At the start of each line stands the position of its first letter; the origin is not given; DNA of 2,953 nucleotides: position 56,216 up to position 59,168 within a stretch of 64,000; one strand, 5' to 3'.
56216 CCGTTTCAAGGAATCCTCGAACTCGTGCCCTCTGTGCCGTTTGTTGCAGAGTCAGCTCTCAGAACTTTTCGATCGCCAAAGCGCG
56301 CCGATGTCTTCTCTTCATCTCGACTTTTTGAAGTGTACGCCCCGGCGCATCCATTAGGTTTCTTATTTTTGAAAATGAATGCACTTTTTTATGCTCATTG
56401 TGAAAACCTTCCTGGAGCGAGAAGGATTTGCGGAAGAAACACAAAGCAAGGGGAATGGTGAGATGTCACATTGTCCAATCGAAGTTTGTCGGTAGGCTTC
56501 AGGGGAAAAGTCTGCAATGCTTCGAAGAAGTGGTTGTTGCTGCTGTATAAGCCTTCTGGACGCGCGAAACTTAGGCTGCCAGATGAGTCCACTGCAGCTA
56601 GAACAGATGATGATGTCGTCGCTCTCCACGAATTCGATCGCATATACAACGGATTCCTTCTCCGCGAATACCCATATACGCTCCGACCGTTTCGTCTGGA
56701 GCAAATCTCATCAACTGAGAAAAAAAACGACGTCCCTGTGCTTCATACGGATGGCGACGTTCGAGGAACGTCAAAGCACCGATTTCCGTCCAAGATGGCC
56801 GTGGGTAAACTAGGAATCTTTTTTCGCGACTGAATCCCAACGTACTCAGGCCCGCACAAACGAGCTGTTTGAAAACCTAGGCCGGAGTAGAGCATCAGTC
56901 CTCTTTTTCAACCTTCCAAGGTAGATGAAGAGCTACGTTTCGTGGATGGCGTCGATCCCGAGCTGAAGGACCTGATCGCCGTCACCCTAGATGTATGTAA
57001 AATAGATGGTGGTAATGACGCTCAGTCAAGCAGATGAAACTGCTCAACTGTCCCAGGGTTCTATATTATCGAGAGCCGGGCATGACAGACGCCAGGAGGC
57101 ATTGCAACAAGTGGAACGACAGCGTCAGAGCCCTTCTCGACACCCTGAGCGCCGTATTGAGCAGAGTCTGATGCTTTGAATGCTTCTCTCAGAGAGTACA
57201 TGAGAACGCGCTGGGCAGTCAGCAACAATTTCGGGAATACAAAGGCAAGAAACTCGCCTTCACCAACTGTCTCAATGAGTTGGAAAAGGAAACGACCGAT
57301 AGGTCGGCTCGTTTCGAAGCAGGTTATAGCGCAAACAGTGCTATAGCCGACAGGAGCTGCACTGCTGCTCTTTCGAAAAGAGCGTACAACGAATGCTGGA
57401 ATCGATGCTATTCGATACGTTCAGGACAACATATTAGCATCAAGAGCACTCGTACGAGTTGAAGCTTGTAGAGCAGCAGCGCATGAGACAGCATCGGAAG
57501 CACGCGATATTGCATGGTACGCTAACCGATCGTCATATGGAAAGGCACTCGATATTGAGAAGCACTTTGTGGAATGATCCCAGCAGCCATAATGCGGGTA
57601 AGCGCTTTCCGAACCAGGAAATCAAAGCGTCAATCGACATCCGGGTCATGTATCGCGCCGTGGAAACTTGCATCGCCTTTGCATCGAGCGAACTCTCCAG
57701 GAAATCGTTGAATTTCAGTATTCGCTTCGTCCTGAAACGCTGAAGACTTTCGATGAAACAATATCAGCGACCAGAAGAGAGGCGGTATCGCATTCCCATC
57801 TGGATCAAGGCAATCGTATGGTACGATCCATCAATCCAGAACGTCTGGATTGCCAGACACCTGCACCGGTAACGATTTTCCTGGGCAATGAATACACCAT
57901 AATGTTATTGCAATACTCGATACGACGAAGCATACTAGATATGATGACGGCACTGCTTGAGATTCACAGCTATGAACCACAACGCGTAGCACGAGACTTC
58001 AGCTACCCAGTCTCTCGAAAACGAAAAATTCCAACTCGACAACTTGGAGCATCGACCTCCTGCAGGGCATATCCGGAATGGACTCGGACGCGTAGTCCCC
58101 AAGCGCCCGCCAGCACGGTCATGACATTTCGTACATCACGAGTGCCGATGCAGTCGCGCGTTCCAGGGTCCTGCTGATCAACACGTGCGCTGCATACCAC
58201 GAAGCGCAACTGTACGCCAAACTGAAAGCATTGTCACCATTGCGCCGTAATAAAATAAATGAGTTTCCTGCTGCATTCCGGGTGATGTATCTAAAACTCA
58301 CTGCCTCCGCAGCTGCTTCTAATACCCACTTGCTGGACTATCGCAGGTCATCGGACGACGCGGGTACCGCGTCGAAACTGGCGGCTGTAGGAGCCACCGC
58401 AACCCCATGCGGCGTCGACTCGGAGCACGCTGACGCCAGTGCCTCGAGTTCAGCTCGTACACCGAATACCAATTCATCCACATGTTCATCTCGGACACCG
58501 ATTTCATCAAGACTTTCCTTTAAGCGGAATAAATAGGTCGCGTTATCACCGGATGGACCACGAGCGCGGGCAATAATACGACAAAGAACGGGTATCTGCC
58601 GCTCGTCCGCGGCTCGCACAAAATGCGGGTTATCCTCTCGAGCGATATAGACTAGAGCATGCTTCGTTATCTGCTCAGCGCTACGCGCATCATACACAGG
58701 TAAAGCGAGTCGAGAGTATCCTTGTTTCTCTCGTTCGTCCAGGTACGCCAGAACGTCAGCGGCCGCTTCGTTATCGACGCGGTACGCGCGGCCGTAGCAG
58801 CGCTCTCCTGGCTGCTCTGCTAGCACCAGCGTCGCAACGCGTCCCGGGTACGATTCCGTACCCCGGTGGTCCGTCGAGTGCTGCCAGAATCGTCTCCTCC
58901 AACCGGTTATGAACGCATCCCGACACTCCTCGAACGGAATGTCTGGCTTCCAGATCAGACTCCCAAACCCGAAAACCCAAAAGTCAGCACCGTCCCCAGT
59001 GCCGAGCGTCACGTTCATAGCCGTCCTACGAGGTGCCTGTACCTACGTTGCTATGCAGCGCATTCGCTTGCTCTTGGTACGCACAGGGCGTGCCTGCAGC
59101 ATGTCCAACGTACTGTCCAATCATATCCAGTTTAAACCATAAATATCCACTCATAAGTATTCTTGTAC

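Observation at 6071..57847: Near-identical 738-bp inverted repeat pair bracketing about 50 kb of housekeeping genes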

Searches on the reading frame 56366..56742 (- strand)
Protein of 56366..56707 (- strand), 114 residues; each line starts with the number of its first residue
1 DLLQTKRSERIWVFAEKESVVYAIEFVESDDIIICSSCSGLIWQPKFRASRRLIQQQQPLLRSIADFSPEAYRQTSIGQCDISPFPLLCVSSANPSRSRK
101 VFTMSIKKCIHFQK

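Call 55: search_protein_families(library=pfam, max_evalue=1, proteins=[window:56366-56707:-, window:56398-56742:-])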
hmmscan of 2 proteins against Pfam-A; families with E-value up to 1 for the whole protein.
window:56366-56707:- (114 aa): 0 families

window:56398-56742:- (115 aa): 1 family
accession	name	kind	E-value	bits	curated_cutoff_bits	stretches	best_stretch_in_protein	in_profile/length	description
PF13358.12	DDE_3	-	0.054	13.8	28.6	1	10-98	5-94/146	DDE superfamily endonuclease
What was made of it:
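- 55950..56869 (-): B': counterpart of B next to the right arm. It has not been homogenised. Weak DDE_3 hit at 56398-56742(-), E=0.054 (call 55).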

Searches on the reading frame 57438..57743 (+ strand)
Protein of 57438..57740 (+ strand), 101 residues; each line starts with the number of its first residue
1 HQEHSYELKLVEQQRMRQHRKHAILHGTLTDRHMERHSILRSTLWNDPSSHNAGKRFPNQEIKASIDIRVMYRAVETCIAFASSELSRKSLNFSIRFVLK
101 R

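Call 25: search_protein_families(library=pfam, max_evalue=1, proteins=[window:57459-57743:+])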
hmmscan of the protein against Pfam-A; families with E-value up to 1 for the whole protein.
window:57459-57743:+ (94 aa): 0 families

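Call 62: find_homologous_proteins(query=window:57438-57740:+, max_evalue=0.001)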
Query window:57438-57740:+ (101 aa): 1 proteins with E <= 0.001 among 1 candidates.
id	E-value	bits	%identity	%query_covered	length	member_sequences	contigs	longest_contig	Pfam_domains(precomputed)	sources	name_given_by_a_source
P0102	6.4e-32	127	93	67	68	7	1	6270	-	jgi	-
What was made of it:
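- On Protein-coding gene or pseudogene pair: No homologue outside the locus (call 62).
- Checked: In 5.8 billion protein clusters the only relative is the same locus (call 62).
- The only protein-database relatives are the same loci (call 62).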

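Call 63: list_cluster_members(proteins=[P0102])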
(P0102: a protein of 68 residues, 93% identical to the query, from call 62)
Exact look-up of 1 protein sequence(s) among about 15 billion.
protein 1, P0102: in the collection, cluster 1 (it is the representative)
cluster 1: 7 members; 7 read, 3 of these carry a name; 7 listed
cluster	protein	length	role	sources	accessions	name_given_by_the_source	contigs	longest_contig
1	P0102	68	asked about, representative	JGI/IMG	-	-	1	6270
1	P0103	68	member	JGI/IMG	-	hypothetical protein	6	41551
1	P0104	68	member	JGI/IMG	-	hypothetical protein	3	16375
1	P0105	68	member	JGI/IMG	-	hypothetical protein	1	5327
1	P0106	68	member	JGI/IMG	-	-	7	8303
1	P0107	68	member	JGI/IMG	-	-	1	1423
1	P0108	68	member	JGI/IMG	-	-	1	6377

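Call 64: find_encoding_contigs(protein=P0102, flank=4000, max_places=10)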
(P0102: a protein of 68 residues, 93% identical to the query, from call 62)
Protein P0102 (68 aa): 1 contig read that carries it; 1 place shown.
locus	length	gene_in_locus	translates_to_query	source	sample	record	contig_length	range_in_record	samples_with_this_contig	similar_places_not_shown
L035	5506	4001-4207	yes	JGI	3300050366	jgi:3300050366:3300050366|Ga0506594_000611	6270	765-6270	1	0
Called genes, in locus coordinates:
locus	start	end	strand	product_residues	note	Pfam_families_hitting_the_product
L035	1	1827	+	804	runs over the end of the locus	PF08318:COG4_m, PF20662:COG4_C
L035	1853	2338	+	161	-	-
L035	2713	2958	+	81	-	-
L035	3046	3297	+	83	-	-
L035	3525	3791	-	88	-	-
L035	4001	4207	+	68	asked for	-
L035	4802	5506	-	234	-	?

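Call 65: find_encoding_contigs(protein=P0106, flank=4000, max_places=10)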
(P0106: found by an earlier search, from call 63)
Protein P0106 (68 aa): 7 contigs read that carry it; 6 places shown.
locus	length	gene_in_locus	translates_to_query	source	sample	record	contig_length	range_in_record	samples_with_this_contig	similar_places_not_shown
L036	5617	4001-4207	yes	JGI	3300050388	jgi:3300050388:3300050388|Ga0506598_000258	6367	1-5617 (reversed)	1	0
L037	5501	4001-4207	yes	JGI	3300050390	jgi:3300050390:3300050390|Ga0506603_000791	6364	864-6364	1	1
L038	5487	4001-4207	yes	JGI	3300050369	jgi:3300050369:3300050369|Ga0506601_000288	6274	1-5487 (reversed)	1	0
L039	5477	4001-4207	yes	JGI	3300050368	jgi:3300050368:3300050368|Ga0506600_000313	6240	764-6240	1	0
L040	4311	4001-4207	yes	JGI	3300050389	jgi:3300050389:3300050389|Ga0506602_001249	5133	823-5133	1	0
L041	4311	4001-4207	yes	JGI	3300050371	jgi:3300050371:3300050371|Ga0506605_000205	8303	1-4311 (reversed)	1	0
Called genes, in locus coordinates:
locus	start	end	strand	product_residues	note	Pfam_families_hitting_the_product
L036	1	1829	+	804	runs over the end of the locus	PF08318:COG4_m, PF20662:COG4_C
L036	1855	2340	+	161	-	-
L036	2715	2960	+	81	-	-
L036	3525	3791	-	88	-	-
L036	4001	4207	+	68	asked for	-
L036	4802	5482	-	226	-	PF04752:ChaC, PF06094:GGACT (faint)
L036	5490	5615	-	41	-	?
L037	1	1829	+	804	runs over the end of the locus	PF08318:COG4_m, PF20662:COG4_C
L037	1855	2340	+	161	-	-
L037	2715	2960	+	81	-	-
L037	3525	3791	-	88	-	-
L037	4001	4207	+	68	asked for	-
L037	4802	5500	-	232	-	?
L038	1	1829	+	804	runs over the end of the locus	PF08318:COG4_m, PF20662:COG4_C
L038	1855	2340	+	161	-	-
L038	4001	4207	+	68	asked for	-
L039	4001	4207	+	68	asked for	-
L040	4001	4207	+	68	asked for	-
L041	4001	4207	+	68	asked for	-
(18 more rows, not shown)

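Call 66: find_encoding_contigs(protein=P0104, flank=4000, max_places=10)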
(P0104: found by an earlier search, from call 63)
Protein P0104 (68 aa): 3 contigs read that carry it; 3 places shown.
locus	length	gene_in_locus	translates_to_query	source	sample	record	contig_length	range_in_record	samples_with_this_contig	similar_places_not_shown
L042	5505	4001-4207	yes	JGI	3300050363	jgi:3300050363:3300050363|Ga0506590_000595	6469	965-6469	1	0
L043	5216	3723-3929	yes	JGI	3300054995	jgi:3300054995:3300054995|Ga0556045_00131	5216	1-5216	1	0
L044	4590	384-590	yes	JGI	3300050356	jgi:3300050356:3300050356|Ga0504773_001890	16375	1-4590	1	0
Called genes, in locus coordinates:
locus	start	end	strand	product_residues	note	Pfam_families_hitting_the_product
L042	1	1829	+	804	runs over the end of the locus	PF08318:COG4_m, PF20662:COG4_C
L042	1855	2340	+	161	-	-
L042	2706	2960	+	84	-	-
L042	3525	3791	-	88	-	-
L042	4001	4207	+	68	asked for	-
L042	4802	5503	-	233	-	?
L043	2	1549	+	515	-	?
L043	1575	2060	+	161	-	-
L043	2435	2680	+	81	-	-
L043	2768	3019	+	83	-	-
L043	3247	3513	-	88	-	-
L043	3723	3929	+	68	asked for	-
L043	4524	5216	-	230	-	?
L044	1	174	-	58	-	?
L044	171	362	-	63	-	-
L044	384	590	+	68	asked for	-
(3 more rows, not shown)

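Call 74: find_encoding_contigs(protein=P0103, flank=4000, max_places=10)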
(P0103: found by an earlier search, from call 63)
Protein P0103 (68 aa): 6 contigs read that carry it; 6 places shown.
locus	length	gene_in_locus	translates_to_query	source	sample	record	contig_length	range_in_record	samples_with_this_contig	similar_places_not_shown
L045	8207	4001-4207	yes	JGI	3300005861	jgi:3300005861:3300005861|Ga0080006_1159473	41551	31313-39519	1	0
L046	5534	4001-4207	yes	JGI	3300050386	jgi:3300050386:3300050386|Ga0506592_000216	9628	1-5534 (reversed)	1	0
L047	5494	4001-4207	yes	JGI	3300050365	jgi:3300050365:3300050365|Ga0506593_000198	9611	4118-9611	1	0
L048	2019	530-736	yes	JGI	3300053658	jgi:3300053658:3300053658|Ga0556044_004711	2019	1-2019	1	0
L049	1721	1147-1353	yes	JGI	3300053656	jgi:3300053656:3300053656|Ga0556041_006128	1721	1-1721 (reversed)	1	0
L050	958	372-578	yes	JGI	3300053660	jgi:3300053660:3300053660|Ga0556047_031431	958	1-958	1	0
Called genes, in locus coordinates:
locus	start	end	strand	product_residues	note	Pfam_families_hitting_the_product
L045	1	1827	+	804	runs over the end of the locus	PF08318:COG4_m, PF20662:COG4_C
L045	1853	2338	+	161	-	-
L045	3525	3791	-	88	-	-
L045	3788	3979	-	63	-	-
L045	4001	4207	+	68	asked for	-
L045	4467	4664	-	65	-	-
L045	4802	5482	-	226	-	PF04752:ChaC, PF06094:GGACT (faint)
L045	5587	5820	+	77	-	-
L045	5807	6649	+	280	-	PF06941:NT5C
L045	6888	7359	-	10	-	-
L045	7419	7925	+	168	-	-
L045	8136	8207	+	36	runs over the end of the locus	-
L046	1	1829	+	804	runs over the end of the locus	PF08318:COG4_m, PF20662:COG4_C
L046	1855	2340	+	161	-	-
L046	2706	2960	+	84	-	-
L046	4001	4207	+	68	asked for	-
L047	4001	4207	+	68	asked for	-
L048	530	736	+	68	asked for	-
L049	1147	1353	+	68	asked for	-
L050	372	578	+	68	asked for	-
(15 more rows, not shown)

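Call 75: find_encoding_contigs(protein=P0108, flank=4000, max_places=10)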
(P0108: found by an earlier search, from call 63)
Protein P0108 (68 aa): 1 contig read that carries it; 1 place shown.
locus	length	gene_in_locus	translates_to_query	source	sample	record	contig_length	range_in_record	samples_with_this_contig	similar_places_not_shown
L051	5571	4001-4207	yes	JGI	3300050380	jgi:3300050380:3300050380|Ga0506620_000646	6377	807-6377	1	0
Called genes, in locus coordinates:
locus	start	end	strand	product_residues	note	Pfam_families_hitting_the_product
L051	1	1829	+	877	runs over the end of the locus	?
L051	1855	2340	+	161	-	-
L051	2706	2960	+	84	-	-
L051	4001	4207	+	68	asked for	-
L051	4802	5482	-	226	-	PF04752:ChaC, PF06094:GGACT (faint)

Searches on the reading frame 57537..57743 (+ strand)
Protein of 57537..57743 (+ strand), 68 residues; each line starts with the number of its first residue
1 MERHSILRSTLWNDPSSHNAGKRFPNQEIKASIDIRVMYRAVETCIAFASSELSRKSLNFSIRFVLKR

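Call 57: find_encoding_contigs(protein=window:57537-57743:+, flank=3000, max_places=10)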
Protein window:57537-57743:+ (68 aa): 1 contig read that carries it; 1 place shown.
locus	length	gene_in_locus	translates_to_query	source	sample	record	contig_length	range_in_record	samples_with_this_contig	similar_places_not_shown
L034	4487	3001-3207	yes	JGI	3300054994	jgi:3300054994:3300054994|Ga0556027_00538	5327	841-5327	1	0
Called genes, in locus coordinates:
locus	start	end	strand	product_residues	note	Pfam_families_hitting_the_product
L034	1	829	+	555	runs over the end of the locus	?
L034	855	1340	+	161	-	-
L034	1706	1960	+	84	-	-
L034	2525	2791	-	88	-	-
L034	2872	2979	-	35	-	-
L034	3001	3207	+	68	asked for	-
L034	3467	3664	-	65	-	-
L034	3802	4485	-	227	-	?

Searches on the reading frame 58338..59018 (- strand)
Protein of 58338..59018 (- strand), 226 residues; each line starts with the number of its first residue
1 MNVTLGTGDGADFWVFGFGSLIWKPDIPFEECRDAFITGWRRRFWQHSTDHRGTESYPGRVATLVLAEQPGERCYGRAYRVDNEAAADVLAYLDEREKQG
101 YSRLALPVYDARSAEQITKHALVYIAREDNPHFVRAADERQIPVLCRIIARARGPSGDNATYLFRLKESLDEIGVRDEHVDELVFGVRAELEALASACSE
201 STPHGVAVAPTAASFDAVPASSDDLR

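Call 13: list_cluster_members(proteins=[window:58341-59018:-, window:52721-55360:+, window:46169-47449:-, window:43353-45365:+, window:25765-27228:-, window:949-2184:-, window:59343-60182:+])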
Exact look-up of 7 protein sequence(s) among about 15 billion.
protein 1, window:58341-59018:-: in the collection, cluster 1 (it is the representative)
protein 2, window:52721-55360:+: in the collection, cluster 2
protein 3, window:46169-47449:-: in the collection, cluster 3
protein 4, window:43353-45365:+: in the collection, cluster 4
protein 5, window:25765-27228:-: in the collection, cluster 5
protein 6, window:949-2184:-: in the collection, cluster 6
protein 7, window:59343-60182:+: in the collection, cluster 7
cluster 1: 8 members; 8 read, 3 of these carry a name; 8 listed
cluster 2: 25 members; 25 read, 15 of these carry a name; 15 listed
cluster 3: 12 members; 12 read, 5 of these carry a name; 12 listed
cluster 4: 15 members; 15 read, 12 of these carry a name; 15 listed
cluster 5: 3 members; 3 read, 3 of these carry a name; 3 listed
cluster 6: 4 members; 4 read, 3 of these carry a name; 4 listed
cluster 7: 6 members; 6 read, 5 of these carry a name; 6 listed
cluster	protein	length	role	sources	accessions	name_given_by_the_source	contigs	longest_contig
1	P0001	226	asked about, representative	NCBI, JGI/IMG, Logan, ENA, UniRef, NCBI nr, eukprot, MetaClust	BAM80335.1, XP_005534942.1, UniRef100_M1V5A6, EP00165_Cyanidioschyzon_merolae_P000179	hypothetical protein, conserved [Cyanidioschyzon merolae strain 10D] | cation transport protein ChaC | glutathione-specific gamma-glutamylcyclotransferase n=1 Tax=Cyanidioschyzon merolae ...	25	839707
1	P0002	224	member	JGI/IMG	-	cation transport protein ChaC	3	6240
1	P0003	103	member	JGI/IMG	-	cation transport regulator ChaC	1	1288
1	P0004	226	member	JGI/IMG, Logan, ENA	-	-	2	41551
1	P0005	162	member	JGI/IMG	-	-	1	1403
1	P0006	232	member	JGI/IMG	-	-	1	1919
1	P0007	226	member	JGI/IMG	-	-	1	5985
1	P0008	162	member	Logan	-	-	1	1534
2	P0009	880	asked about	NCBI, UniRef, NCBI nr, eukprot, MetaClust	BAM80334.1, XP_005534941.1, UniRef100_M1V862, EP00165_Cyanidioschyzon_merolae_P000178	similar to component of oligomeric golgi complex 4 [Cyanidioschyzon merolae strain 10D] | Similar to component of oligomeric golgi complex 4 n=1 Tax=Cyanidioschyzon merolae ... | XP_005534941.1 similar to component of oligomeric golgi complex 4 [Cyanidioschyzon ...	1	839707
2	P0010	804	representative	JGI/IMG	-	hypothetical protein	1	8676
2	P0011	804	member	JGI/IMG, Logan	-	hypothetical protein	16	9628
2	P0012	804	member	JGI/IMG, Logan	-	hypothetical protein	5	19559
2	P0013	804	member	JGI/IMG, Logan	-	hypothetical protein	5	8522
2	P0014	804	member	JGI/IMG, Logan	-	hypothetical protein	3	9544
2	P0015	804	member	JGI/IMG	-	hypothetical protein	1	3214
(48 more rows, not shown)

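Call 15: find_encoding_contigs(protein=window:58338-59018:-, flank=10000, max_places=10)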
Protein window:58338-59018:- (226 aa): 23 contigs read that carry it; 10 places shown.
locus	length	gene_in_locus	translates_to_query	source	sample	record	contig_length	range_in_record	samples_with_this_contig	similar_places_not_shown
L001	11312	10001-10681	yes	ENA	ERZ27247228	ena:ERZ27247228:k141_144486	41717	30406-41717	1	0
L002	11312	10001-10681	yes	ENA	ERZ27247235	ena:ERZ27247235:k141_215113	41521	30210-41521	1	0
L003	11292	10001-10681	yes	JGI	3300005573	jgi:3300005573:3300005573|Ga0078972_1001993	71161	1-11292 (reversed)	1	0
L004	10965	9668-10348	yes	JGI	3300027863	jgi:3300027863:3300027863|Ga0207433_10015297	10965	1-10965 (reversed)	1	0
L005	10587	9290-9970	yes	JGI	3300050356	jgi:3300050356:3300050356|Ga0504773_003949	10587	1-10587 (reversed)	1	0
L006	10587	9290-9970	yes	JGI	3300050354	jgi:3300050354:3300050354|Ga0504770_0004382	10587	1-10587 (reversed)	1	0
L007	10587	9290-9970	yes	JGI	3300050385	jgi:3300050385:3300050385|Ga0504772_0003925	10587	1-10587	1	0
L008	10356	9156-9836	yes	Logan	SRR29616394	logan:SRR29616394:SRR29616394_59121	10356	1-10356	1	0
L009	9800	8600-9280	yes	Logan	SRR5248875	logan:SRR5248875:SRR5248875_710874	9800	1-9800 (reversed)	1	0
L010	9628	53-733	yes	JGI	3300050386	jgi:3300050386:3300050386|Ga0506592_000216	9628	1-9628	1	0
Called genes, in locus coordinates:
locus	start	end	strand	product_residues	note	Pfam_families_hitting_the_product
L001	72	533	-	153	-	-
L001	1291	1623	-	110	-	-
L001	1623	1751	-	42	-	-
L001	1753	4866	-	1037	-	PF00326:Peptidase_S9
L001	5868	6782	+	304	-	PF00022:Actin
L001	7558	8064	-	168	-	-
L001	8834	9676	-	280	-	PF06941:NT5C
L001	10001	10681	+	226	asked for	PF04752:ChaC, PF06094:GGACT (faint)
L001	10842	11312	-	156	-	?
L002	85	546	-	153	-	-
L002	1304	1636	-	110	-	-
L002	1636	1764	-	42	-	-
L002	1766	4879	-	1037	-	PF00326:Peptidase_S9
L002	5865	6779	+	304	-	PF00022:Actin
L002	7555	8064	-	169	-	-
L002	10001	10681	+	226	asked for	PF04752:ChaC, PF06094:GGACT (faint)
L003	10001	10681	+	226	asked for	PF04752:ChaC, PF06094:GGACT (faint)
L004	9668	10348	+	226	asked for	PF04752:ChaC, PF06094:GGACT (faint)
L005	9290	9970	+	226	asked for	PF04752:ChaC, PF06094:GGACT (faint)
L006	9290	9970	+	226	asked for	PF04752:ChaC, PF06094:GGACT (faint)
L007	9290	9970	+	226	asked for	PF04752:ChaC, PF06094:GGACT (faint)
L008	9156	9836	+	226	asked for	PF04752:ChaC, PF06094:GGACT (faint)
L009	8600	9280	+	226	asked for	PF04752:ChaC, PF06094:GGACT (faint)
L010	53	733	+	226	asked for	PF04752:ChaC, PF06094:GGACT (faint)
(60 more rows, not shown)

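Call 40: find_homologous_proteins(query=P0001, max_evalue=1e-20)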
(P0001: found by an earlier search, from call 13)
Query P0001 (226 aa): 38 proteins with E <= 1e-20 among 1374 candidates.
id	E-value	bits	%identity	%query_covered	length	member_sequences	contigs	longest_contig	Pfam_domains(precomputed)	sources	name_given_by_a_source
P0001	1.3e-149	514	100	100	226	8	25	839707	PF06094.18,PF04752.18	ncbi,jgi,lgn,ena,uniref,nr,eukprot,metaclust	ncbi:hypothetical protein, conserved [Cyanidioschyzon merolae strain 10D]|jgi:cation transport prote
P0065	5.4e-84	299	65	89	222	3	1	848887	PF04752.18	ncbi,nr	ncbi:hypothetical protein CCYA_CCYA02G0734 [Cyanidiococcus yangmingshanensis]|nr:hypothetical protei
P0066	2.0e-75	271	65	81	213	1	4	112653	PF04752.18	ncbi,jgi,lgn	jgi:cation transport regulator ChaC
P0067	4.4e-53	198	48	87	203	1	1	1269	PF06094.18,PF04752.18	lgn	-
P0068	7.1e-43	165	47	81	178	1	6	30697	PF06094.18,PF04752.18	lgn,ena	-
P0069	7.0e-42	162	50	74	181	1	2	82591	PF04752.18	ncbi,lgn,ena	-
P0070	8.2e-42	161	48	80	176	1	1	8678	PF06094.18,PF04752.18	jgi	-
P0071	1.1e-41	161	50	81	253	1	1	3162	PF04752.18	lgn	-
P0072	3.2e-40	156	48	78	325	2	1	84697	PF13673.14,PF13302.14,PF13508.14,PF04752.18,PF00583.32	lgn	-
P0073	5.5e-40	156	49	76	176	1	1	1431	PF04752.18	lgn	-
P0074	1.3e-39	154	52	80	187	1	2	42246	PF06094.18,PF04752.18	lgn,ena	-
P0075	3.1e-39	153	45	89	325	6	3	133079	PF13673.14,PF13302.14,PF13508.14,PF08445.17,PF04752.18,PF00583.32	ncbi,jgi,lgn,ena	-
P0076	5.0e-39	152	46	79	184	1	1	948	PF04752.18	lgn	-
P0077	9.5e-39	151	54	74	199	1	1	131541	PF06094.18,PF04752.18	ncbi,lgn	ncbi:MAG: gamma-glutamylcyclotransferase [Pseudomonadota bacterium]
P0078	4.8e-38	149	45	80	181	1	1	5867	PF06094.18,PF04752.18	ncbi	ncbi:MAG: gamma-glutamylcyclotransferase [Myxococcota bacterium]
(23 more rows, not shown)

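Call 41: find_encoding_contigs(protein=P0065, flank=10000, max_places=3)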
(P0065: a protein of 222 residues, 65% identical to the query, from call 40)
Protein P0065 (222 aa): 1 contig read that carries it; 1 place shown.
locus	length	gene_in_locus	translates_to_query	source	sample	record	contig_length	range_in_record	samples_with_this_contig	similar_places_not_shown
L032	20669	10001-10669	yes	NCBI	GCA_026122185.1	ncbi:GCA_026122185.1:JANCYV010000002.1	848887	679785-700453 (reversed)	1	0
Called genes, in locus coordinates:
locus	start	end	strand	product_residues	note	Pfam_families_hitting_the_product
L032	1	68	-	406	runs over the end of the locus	PF00153:Mito_carr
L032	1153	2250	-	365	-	PF05026:DCP2, PF00293:NUDIX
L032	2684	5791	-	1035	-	PF00326:Peptidase_S9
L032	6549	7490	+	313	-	PF00022:Actin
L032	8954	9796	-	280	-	PF06941:NT5C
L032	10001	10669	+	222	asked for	PF04752:ChaC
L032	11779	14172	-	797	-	PF08318:COG4_m, PF20662:COG4_C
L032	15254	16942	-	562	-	PF01336:tRNA_anti-codon (weak), PF00152:tRNA-synt_2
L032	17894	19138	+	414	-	-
